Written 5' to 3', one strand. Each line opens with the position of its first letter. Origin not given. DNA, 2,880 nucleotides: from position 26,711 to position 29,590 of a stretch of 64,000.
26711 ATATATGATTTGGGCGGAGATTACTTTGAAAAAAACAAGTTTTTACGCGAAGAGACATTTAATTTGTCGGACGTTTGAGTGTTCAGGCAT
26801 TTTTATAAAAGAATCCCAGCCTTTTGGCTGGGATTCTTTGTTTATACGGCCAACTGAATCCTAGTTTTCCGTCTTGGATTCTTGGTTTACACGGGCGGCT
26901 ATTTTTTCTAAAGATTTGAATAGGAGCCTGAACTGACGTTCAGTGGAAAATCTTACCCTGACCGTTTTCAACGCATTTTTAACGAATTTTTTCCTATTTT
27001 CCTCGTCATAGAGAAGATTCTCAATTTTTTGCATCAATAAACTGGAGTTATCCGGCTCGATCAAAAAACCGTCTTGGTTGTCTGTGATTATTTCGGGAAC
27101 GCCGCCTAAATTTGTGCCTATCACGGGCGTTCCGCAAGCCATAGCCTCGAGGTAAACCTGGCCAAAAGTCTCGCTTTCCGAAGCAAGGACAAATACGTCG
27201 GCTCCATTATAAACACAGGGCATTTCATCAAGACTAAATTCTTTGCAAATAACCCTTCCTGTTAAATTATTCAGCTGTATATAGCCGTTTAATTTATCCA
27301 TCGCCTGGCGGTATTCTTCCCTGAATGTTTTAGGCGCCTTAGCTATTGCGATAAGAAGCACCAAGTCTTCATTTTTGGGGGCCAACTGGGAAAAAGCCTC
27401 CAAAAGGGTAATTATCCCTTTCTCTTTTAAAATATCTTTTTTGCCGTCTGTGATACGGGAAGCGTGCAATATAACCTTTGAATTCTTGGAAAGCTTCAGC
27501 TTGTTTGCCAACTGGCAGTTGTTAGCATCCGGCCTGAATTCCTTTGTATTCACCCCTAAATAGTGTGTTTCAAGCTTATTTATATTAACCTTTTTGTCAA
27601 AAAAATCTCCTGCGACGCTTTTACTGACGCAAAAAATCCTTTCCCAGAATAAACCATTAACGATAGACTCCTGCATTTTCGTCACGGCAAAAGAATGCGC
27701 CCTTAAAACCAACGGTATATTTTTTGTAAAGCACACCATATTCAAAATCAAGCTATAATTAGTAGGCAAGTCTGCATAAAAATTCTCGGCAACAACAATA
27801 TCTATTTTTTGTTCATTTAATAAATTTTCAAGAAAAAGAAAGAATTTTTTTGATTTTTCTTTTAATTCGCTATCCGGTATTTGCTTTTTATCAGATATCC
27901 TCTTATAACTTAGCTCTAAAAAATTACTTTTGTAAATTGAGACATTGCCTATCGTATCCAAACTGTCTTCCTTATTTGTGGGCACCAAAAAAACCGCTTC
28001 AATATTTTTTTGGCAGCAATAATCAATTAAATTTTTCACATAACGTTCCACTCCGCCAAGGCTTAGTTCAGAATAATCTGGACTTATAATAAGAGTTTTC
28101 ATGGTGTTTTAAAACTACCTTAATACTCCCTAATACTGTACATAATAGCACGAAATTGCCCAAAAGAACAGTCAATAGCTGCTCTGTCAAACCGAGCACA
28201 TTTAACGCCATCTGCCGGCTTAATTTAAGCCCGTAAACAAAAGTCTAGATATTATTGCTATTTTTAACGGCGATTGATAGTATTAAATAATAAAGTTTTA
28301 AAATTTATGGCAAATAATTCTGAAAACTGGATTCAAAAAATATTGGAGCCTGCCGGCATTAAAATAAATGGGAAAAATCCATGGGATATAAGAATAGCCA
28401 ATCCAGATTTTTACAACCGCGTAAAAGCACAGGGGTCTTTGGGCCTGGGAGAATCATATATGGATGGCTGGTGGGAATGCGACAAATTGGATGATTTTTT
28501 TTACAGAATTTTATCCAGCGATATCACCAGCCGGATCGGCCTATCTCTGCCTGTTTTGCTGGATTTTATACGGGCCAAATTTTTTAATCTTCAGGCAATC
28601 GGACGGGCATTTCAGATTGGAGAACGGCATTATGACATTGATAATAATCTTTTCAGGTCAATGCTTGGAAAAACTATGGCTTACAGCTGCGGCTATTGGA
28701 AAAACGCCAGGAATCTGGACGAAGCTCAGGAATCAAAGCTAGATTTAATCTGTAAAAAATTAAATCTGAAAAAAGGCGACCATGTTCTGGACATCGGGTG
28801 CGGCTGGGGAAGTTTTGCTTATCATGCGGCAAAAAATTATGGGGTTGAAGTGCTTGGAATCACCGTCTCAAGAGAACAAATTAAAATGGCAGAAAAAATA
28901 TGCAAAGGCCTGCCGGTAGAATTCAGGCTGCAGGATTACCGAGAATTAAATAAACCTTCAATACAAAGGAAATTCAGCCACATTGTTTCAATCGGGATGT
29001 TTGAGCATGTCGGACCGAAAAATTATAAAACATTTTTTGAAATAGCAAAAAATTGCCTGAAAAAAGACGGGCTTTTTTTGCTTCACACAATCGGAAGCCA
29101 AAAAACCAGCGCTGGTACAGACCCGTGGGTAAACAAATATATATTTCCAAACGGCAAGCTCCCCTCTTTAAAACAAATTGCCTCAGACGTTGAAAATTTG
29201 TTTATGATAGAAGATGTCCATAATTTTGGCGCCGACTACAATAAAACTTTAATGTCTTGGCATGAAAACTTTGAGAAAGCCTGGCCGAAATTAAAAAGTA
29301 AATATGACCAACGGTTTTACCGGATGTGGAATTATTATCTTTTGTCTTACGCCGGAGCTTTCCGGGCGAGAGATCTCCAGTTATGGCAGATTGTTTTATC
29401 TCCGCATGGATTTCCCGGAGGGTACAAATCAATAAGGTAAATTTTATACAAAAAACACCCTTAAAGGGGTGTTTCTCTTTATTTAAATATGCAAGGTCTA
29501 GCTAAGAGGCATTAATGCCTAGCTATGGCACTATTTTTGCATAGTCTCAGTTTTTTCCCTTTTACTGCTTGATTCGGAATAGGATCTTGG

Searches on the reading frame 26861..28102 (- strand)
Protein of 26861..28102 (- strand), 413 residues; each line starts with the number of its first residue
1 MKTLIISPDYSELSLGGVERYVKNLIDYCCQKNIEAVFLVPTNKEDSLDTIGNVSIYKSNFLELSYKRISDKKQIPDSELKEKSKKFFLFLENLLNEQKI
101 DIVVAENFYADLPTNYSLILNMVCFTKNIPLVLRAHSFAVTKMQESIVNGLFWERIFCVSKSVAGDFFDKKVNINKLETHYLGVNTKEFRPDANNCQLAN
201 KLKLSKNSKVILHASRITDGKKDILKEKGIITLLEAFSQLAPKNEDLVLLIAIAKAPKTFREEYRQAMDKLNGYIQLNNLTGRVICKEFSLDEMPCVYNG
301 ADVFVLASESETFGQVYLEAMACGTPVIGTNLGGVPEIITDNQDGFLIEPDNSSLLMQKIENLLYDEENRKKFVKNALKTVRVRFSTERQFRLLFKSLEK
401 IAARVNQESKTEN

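Call 20: search_protein_families(library=pfam, proteins=[window:26861-28102:-], max_evalue=0.00001)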
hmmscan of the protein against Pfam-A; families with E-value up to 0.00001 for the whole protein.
window:26861-28102:- (413 aa): 4 families
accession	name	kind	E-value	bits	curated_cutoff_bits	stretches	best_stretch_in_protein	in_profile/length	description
PF00534.26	Glycos_transf_1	-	2.5e-32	112.2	26.4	1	224-379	24-171/172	Glycosyl transferases group 1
PF13692.12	Glyco_trans_1_4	-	9.6e-27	94.4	27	1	226-366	13-142/142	Glycosyl transferases group 1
PF13439.12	Glyco_transf_4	-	9.8e-09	35.9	28.5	1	16-187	2-169/170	Glycosyltransferase Family 4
PF20706.3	GT4-conflict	-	1.1e-06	28.4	26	1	227-392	211-369/385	Family 4 Glycosyltransferase in conflict systems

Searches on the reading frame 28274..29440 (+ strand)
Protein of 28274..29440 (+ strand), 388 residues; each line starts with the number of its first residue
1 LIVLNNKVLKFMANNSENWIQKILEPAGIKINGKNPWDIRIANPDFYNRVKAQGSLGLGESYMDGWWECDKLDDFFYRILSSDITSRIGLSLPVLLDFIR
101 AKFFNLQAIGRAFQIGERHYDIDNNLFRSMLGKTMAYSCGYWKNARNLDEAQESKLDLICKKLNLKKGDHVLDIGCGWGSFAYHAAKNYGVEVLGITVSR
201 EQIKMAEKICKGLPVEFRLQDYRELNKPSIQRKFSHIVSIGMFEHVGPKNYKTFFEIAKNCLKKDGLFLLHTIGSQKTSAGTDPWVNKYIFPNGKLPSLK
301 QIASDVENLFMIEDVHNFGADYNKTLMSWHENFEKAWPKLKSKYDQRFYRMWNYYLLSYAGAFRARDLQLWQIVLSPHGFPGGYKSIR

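Call 20: search_protein_families(library=pfam, proteins=[window:28274-29440:+], max_evalue=0.00001)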
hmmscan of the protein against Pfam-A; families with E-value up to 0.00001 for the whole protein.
window:28274-29440:+ (388 aa): 7 families
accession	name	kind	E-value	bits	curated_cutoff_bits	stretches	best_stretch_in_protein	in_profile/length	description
PF02353.26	CMAS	-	4.2e-89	298.9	27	1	113-373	7-273/273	Mycolic acid cyclopropane synthetase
PF13649.12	Methyltransf_25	-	3e-16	60.3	27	1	171-266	1-97/97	Methyltransferase domain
PF08241.18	Methyltransf_11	-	2.4e-12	47.7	21.2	1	172-269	1-94/95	Methyltransferase domain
PF13847.12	Methyltransf_31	-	3.7e-12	46.6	27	1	166-274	2-113/145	Methyltransferase domain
PF13489.12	Methyltransf_23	-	9.2e-12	45.4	27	1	162-293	19-138/164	Methyltransferase domain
PF08242.18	Methyltransf_12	-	3.1e-10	41.1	30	1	172-268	1-98/98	Methyltransferase domain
PF01728.25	FtsJ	-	1.9e-07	31.6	24.1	1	155-273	8-140/181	FtsJ-like methyltransferase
